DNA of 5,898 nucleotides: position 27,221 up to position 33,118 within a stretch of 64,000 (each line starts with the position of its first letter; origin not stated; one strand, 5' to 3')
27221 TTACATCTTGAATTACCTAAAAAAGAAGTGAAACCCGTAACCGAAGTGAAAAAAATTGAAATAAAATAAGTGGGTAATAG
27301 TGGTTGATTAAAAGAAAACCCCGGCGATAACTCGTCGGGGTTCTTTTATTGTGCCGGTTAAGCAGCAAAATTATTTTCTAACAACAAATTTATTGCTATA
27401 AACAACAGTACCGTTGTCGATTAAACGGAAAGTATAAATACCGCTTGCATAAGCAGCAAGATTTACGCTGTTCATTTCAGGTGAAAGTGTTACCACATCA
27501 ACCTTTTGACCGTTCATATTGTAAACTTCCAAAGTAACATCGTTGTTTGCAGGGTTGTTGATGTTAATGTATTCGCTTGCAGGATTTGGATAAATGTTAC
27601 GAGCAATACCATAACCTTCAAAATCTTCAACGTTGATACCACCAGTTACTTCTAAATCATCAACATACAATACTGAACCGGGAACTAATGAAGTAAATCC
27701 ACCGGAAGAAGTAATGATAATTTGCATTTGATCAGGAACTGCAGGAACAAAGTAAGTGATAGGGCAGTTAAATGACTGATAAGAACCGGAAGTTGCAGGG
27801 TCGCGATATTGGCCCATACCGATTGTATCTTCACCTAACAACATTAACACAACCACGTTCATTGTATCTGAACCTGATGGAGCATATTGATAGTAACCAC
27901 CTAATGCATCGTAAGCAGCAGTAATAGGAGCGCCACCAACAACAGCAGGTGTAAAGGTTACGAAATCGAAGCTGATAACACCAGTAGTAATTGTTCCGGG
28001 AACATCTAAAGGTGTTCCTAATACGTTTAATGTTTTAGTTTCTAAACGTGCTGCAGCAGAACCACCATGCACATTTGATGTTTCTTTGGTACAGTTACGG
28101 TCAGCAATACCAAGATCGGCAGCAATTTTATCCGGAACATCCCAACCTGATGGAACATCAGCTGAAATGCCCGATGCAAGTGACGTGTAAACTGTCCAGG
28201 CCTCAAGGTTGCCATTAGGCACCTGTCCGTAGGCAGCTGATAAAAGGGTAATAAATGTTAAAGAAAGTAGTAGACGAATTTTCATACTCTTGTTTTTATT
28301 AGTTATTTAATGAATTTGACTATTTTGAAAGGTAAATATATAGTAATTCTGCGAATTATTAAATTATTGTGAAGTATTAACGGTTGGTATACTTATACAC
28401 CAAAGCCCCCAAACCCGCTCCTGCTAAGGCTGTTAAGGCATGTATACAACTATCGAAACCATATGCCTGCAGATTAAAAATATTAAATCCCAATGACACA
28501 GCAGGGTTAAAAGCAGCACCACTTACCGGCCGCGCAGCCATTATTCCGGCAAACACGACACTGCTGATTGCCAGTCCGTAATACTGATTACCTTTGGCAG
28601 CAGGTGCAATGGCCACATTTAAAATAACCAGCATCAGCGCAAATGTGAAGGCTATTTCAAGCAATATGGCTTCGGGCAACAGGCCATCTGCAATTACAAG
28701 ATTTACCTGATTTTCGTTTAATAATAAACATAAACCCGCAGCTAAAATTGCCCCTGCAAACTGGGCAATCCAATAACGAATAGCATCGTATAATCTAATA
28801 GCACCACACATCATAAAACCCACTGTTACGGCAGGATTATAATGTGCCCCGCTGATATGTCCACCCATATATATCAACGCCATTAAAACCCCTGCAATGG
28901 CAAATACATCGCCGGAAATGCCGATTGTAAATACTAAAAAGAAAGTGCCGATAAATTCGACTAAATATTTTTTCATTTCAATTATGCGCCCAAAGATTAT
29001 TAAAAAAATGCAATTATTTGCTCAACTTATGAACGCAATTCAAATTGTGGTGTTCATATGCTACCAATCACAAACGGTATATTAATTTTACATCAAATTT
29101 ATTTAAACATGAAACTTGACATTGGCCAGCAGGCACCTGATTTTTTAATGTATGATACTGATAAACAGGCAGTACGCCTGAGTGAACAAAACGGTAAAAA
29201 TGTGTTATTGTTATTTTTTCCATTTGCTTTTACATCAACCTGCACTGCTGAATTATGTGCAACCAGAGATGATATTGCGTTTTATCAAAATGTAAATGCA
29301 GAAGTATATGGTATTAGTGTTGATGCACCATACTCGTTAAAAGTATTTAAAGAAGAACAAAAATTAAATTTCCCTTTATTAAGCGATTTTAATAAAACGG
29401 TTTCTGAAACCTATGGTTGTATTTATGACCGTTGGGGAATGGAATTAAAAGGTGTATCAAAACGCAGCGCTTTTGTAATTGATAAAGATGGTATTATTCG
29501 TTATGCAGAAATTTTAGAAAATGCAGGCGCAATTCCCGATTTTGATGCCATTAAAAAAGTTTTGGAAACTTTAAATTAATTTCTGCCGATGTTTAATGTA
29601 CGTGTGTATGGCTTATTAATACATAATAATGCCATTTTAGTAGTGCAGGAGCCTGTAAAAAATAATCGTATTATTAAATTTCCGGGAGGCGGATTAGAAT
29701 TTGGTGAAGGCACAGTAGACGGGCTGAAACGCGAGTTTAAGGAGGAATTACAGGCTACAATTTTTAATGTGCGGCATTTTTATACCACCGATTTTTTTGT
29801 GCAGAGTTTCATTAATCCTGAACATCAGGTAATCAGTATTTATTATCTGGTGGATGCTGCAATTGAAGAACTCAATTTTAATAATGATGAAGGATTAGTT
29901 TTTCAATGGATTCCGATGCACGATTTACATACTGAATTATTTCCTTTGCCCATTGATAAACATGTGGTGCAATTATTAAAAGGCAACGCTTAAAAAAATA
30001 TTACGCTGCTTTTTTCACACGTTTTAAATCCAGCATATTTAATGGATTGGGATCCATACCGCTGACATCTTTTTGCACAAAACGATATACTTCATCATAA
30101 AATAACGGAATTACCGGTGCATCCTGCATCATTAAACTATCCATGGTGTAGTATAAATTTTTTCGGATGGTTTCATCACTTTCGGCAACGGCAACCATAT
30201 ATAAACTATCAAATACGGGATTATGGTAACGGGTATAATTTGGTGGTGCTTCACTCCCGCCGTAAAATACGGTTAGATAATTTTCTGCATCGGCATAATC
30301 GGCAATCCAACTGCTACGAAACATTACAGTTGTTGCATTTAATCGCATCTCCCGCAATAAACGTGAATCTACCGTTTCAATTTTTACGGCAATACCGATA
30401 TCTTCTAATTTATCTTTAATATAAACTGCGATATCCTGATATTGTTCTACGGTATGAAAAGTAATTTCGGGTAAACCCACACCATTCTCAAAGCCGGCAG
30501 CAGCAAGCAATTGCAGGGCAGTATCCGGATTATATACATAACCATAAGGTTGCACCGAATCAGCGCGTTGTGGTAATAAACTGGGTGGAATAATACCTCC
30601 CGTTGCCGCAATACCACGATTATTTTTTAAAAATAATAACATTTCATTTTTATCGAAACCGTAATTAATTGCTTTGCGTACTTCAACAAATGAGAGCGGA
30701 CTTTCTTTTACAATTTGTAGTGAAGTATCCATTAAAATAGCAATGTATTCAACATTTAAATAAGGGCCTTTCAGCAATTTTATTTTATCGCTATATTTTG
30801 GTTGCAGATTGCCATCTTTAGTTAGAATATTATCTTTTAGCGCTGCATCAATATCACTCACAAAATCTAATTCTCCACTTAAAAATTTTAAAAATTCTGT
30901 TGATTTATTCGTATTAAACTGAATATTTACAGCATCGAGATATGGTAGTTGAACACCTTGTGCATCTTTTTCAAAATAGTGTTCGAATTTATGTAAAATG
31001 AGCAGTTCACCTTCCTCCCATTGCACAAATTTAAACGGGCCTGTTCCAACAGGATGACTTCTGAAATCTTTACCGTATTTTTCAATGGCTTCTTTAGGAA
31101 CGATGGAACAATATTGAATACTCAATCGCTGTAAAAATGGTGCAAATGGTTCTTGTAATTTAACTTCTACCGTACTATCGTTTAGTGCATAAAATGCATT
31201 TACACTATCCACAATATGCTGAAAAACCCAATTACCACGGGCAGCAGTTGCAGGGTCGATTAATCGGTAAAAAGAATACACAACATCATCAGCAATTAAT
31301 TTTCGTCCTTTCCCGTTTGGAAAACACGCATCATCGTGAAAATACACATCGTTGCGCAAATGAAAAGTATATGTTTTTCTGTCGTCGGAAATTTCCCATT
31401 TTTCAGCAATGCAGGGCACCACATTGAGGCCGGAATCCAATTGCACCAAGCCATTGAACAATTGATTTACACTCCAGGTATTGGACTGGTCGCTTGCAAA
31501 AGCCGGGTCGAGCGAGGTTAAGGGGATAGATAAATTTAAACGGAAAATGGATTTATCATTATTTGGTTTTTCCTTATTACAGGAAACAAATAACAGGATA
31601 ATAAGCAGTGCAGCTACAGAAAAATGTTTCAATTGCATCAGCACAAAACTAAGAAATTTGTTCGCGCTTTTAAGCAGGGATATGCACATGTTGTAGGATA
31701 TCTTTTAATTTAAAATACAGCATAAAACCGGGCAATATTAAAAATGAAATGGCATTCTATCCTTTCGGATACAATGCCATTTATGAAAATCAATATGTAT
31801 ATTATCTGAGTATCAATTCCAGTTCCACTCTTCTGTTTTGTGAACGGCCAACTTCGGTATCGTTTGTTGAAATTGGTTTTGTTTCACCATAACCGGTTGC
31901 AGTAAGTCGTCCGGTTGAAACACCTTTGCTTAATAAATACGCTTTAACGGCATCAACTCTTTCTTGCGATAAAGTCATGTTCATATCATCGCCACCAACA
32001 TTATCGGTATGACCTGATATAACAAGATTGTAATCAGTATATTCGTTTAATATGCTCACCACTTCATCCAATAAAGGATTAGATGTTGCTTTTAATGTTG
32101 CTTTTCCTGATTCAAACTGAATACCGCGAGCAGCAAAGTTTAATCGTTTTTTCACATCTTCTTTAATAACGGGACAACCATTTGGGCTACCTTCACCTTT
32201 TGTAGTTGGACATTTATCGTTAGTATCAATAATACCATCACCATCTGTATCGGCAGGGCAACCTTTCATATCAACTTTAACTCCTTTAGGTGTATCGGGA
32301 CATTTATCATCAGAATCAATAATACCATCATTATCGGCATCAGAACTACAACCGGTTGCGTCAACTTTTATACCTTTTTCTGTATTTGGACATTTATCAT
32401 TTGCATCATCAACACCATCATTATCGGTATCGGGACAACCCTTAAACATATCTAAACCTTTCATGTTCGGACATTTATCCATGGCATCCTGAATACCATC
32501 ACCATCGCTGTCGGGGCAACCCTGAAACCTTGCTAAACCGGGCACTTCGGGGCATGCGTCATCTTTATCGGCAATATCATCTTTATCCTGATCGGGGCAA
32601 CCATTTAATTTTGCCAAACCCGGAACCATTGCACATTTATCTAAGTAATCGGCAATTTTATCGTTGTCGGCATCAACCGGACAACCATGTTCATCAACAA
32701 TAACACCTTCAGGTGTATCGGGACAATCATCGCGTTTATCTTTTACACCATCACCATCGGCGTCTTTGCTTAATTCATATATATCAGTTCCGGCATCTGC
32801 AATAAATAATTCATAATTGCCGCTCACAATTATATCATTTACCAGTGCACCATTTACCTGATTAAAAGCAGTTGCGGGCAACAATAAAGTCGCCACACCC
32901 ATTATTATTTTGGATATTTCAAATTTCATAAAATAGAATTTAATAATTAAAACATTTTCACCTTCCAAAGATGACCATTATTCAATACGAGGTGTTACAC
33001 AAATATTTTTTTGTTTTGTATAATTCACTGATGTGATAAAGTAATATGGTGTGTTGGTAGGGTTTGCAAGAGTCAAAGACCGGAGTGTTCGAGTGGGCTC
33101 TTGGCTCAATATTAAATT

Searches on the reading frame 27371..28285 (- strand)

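Call 38: search_protein_families(library=pfam, proteins=[window:27371-28285:-], max_evalue=0.001)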
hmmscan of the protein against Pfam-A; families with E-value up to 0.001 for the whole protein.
window:27371-28285:- (304 aa): 2 families
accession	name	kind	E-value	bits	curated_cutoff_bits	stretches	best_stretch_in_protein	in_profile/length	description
PF18962.6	Por_Secre_tail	-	2.5e-12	47.3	27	1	231-302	1-75/75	Secretion system C-terminal sorting domain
PF13201.12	PCMD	-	4.9e-05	23.6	28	0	69-213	52-233/234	Putative carbohydrate metabolism domain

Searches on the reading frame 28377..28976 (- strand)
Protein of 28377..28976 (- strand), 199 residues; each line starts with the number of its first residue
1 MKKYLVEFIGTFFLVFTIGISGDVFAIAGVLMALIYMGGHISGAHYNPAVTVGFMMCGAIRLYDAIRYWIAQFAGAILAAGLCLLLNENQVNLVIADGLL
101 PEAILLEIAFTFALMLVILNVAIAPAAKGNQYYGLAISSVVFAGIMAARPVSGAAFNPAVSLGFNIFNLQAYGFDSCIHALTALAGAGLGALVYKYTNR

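Call 38: search_protein_families(library=pfam, proteins=[window:28377-28976:-], max_evalue=0.001)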
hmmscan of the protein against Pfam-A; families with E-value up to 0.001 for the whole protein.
window:28377-28976:- (199 aa): 1 family
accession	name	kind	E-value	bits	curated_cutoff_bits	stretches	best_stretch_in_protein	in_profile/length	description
PF00230.25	MIP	-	2e-29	103.4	25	1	19-194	42-222/222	Major intrinsic protein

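Call 45: find_encoding_contigs(protein=window:28377-28976:-, flank=10000, max_places=10)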
Protein window:28377-28976:- (199 aa): 7 contigs read that carry it; 7 places shown.
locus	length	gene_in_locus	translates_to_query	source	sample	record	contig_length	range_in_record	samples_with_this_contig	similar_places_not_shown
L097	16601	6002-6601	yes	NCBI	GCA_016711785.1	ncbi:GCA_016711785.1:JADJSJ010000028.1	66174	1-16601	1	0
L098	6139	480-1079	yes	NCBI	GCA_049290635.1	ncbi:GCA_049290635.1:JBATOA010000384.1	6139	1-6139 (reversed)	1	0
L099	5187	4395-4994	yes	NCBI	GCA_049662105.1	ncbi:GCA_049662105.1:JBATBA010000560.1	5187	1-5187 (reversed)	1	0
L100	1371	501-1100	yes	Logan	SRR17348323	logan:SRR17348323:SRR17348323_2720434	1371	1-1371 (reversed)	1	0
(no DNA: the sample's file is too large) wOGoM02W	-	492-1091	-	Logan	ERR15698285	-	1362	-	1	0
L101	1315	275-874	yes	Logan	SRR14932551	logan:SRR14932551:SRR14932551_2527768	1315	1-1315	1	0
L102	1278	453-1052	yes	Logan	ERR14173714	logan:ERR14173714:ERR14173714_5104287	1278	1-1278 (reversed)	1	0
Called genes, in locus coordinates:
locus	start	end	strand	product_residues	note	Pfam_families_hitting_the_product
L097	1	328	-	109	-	?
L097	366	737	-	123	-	-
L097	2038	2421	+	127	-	PF02412:TSP_3 (faint)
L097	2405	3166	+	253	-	PF02412:TSP_3 (faint), PF00691:OmpA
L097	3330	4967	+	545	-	PF00496:SBP_bac_5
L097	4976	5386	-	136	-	PF00293:NUDIX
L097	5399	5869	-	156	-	PF00578:AhpC-TSA, PF08534:Redoxin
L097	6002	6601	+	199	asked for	PF00230:MIP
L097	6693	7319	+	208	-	-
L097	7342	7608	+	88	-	PF18962:Por_Secre_tail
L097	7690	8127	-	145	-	PF00011:HSP20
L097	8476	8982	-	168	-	PF12850:Metallophos_2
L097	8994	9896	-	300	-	PF01745:IPT, PF13238:AAA_18 (faint), PF01715:IPPT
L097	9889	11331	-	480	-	PF01743:PolyA_pol, PF12627:PolyA_pol_RNAbd, PF01966:HD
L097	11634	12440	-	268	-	PF14805:THDPS_N_2, PF00132:Hexapep, PF14602:Hexapep_2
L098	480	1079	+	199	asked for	PF00230:MIP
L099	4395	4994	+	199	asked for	PF00230:MIP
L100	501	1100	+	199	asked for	PF00230:MIP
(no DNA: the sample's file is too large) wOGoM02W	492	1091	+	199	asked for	PF00230:MIP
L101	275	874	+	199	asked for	PF00230:MIP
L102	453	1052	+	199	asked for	PF00230:MIP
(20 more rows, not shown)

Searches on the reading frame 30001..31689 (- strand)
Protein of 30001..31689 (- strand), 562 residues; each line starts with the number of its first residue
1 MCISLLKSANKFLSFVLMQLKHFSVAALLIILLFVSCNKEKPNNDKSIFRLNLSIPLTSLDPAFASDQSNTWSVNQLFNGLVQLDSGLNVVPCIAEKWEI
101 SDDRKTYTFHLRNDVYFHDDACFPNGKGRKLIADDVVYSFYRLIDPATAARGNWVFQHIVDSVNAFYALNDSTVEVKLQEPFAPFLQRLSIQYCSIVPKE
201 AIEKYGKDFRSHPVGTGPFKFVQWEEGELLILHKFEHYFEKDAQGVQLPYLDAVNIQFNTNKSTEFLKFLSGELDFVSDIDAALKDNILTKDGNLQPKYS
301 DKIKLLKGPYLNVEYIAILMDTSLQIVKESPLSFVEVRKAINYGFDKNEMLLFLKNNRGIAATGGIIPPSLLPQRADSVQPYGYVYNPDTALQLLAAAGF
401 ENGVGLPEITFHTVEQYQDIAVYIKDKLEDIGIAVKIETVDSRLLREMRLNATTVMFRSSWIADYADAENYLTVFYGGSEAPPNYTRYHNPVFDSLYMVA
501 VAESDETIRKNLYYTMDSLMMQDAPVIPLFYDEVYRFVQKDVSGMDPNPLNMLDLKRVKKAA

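Call 38: search_protein_families(library=pfam, proteins=[window:30001-31689:-], max_evalue=0.001)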
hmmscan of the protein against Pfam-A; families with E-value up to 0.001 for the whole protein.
window:30001-31689:- (562 aa): 1 family
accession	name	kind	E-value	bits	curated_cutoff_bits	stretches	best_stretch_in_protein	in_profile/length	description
PF00496.27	SBP_bac_5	-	1.6e-78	264.9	32.4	1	89-480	1-365/368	Bacterial extracellular solute-binding proteins, family 5 Middle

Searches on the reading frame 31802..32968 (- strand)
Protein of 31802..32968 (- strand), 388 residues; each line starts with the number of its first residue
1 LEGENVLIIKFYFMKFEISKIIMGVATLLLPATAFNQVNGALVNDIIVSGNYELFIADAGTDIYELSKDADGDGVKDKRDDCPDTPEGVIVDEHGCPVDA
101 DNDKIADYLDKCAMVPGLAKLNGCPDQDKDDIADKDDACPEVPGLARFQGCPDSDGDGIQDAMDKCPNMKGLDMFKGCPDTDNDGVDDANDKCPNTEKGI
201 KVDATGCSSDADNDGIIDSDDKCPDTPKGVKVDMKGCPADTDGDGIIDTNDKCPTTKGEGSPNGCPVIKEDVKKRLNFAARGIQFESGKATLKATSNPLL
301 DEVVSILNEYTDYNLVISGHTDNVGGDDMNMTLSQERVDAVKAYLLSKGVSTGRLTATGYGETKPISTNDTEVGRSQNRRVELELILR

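Call 38: search_protein_families(library=pfam, proteins=[window:31802-32968:-], max_evalue=0.001)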
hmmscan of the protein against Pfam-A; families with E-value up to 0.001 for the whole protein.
window:31802-32968:- (388 aa): 2 families
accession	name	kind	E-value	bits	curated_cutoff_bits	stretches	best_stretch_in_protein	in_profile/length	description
PF00691.25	OmpA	-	1.2e-22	80.5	27.2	1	285-379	2-98/98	OmpA family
PF02412.23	TSP_3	-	1.5e-20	73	25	0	68-87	14-33/36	Thrombospondin type 3 repeat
